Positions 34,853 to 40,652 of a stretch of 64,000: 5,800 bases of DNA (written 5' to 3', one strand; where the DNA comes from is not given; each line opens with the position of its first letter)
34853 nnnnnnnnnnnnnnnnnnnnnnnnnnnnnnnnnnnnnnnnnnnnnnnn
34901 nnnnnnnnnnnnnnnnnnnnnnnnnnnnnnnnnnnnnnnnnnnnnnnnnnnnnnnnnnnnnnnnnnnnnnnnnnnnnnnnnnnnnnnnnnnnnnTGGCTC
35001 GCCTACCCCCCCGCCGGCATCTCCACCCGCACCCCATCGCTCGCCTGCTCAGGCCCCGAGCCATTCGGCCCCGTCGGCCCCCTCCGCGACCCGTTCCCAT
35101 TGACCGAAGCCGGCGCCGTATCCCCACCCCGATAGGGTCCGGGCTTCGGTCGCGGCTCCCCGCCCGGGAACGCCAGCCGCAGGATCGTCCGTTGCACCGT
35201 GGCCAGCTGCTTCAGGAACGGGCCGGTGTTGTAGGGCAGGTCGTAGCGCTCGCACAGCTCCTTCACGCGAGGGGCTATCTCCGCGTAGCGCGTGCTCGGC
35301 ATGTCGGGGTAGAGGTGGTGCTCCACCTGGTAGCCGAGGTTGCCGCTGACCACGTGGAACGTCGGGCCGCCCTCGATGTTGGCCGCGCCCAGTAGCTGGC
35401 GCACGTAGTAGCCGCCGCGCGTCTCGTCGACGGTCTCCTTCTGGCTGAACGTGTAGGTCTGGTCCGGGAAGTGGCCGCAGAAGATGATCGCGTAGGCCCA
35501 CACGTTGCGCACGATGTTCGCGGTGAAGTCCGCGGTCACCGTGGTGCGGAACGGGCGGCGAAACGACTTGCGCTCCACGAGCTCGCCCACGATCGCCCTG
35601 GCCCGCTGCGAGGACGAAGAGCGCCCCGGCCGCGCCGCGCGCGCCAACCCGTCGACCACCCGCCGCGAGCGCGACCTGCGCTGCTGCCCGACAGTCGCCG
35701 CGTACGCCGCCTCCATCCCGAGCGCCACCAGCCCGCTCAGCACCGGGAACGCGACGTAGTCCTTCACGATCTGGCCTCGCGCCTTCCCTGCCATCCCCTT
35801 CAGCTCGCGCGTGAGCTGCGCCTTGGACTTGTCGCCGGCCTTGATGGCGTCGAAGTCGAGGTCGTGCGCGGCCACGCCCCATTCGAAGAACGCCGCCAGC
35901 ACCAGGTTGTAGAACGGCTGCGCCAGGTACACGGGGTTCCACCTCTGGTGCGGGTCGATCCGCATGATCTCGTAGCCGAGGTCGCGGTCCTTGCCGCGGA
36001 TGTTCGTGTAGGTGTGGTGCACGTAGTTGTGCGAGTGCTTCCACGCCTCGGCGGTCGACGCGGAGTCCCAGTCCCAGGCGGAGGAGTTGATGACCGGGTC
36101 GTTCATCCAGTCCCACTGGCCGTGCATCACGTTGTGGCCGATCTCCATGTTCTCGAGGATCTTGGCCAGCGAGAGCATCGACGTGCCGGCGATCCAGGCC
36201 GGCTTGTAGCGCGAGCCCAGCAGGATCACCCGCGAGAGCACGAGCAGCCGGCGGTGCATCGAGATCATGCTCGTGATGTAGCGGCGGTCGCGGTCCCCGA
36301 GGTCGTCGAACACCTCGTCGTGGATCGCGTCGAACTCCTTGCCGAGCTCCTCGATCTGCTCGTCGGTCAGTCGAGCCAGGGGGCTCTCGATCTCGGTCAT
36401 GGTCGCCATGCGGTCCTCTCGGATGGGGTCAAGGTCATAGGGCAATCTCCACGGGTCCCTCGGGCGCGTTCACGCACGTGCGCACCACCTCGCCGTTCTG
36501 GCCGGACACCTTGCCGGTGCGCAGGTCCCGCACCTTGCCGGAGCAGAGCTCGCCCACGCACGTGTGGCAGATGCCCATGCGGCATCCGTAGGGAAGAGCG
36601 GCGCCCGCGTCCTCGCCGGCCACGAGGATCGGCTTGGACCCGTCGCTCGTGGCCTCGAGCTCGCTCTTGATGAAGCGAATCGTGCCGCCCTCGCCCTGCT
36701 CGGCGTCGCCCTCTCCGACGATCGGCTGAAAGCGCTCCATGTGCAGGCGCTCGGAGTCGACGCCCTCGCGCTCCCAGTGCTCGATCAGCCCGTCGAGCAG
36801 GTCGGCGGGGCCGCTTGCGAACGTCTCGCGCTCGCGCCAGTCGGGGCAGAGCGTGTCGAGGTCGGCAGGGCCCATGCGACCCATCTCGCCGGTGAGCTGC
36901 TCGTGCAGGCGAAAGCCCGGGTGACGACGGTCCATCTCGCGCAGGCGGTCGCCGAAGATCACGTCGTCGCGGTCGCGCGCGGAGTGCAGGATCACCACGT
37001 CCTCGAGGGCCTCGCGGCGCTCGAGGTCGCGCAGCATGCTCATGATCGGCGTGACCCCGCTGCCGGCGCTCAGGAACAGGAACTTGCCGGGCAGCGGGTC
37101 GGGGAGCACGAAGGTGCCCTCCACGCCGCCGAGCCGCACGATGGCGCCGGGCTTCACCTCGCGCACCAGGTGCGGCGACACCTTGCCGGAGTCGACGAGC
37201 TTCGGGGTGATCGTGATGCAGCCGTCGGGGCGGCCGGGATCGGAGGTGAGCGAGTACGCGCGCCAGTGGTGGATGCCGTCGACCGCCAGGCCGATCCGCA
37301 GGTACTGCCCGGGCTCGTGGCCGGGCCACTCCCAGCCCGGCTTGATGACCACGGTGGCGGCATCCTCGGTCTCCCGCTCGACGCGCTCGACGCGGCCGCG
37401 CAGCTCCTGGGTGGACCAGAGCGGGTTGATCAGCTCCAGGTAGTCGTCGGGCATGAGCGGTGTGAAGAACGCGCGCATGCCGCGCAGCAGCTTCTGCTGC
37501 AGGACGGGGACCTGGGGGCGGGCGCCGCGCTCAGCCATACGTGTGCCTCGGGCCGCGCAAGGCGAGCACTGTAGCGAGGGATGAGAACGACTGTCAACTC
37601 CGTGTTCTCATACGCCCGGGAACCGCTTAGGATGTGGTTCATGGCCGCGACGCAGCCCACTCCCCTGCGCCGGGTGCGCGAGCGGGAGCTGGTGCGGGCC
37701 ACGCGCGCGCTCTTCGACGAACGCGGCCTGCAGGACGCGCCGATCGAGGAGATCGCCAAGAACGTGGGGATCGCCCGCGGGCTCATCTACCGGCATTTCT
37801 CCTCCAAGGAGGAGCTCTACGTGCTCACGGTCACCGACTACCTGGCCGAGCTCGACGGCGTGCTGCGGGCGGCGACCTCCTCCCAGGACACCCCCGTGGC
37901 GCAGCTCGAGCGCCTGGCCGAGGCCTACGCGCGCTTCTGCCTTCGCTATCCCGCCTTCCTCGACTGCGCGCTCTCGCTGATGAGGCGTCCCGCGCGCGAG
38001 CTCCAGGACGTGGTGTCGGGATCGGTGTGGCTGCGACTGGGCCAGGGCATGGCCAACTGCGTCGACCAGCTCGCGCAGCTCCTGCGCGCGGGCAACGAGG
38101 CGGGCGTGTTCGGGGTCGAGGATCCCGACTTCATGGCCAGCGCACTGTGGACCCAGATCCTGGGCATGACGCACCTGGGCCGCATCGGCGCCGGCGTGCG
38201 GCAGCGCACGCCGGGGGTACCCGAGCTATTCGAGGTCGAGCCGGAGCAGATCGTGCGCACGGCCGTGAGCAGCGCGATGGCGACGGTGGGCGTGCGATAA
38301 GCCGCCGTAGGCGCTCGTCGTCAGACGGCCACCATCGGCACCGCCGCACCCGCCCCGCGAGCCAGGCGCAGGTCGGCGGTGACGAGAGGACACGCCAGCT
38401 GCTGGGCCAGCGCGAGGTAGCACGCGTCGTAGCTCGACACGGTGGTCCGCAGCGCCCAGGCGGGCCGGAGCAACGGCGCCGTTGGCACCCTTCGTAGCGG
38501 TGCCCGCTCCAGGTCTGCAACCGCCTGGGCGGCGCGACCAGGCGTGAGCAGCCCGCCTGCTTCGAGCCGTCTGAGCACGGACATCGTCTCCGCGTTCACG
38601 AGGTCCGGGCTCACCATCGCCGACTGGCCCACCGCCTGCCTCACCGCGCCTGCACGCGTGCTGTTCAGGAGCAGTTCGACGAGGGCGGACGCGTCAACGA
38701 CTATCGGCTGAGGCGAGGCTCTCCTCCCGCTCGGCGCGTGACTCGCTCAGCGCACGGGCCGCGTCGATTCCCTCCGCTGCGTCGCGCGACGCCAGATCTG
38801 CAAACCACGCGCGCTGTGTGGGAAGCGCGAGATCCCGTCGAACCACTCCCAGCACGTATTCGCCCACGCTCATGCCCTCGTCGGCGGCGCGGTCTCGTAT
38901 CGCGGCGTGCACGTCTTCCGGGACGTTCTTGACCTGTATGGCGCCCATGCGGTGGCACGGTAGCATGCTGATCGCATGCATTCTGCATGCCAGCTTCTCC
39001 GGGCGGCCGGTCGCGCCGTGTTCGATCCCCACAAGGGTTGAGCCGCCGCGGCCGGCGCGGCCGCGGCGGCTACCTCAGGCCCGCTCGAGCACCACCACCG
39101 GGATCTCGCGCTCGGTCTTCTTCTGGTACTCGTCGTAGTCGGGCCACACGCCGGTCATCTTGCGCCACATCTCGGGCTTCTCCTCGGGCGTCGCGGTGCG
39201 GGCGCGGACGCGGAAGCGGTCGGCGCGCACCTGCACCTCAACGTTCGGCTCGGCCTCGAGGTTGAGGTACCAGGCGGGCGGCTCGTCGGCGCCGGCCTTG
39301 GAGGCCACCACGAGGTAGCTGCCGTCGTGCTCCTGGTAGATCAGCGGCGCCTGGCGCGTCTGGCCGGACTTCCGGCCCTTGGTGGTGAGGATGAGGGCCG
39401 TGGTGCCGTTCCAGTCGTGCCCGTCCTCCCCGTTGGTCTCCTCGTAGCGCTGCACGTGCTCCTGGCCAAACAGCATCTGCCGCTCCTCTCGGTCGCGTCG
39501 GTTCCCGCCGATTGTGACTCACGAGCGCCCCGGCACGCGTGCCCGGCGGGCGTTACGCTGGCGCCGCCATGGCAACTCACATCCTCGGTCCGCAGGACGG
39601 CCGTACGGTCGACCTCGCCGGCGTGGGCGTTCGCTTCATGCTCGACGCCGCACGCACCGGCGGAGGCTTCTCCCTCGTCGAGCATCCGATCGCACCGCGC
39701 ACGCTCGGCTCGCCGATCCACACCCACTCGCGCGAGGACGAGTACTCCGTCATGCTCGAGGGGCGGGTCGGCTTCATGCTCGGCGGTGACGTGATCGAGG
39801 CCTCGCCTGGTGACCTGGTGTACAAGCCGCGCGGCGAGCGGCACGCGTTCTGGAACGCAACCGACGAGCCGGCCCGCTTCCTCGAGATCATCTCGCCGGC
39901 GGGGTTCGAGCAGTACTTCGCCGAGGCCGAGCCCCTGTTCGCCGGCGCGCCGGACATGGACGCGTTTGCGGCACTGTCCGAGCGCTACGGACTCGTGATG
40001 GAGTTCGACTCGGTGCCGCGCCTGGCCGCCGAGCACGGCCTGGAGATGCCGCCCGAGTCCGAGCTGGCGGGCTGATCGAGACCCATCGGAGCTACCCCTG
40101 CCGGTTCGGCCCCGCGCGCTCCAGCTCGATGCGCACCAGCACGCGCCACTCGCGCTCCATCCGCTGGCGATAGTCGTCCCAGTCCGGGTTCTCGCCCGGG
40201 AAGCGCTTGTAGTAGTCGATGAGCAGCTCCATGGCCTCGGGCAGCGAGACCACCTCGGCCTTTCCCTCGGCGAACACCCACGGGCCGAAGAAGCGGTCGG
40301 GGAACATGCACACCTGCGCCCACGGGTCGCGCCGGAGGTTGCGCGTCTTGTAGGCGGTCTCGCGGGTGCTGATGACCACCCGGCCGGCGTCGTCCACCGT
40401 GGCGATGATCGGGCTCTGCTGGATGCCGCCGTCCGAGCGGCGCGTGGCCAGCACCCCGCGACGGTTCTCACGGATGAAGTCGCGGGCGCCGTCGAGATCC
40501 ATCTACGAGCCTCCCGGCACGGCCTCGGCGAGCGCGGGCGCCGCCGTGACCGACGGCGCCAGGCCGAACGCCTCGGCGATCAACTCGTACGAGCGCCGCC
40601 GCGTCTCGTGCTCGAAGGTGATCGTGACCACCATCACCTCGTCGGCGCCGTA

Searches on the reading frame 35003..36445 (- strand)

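Call 42: search_protein_families(library=pfam, proteins=[window:35003-36445:-], max_evalue=0.0001)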
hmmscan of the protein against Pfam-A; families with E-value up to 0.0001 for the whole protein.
window:35003-36445:- (480 aa): 1 family
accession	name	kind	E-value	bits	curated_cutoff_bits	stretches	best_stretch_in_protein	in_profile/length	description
PF00487.30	FA_desaturase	-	1.1e-24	88.1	29.7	2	315-407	163-251/253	Fatty acid desaturase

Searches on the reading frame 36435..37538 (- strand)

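Call 42: search_protein_families(library=pfam, proteins=[window:36435-37538:-], max_evalue=0.0001)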
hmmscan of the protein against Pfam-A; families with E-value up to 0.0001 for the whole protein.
window:36435-37538:- (367 aa): 3 families
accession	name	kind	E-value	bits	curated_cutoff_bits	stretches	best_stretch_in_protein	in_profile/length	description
PF00111.32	Fer2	-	1.4e-08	35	21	1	298-356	13-73/77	2Fe-2S iron-sulfur cluster binding domain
PF00175.26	NAD_binding_1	-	1.9e-07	32.1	22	1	155-212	1-60/109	Oxidoreductase NAD-binding domain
PF00970.30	FAD_binding_6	-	2.9e-07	31.2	21.1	1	74-143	30-97/99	Oxidoreductase FAD-binding domain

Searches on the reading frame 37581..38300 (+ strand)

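Call 42: search_protein_families(library=pfam, proteins=[window:37581-38300:+], max_evalue=0.0001)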
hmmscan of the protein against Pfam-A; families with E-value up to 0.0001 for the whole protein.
window:37581-38300:+ (239 aa): 1 family
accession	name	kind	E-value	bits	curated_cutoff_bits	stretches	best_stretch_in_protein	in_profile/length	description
PF00440.29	TetR_N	-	2.4e-14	53.3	24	1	38-80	2-44/47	Bacterial regulatory proteins, tetR family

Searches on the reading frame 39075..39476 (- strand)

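Call 42: search_protein_families(library=pfam, proteins=[window:39075-39476:-], max_evalue=0.0001)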
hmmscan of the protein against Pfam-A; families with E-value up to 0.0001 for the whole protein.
window:39075-39476:- (133 aa): 1 family
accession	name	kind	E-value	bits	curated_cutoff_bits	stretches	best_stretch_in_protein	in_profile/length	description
PF04075.20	F420H2_quin_red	-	9.7e-47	158.8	22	1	6-131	4-129/130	F420H(2)-dependent quinone reductase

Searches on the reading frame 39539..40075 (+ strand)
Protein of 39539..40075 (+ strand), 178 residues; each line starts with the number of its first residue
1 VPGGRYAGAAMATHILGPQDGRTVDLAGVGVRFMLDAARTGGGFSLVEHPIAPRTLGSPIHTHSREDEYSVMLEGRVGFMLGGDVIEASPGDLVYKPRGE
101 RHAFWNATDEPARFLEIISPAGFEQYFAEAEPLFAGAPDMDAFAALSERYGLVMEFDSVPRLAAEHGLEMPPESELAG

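Call 42: search_protein_families(library=pfam, proteins=[window:39539-40075:+], max_evalue=0.0001)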
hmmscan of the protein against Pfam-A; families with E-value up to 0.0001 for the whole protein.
window:39539-40075:+ (178 aa): 2 families
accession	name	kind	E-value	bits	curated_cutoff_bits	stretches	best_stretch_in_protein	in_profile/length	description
PF07883.17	Cupin_2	-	9.6e-17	60.9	27.2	1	51-117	5-69/70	Cupin domain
PF02311.25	AraC_binding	-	8e-05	22.8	21.1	1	70-115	27-72/135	AraC-like ligand binding domain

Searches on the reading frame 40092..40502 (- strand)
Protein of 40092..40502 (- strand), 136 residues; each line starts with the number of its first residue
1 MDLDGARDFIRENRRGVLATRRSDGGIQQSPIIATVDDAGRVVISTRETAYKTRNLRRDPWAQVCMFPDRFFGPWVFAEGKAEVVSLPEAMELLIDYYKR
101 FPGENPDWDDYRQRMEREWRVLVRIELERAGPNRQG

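Call 42: search_protein_families(library=pfam, proteins=[window:40092-40502:-], max_evalue=0.0001)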
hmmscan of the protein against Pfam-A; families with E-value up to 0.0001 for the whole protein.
window:40092-40502:- (136 aa): 1 family
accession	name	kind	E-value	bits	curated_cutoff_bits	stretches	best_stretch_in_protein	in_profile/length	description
PF01243.27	PNPOx_N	-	7.3e-13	49.4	28.1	1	6-129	5-115/120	Pyridoxamine 5'-phosphate oxidase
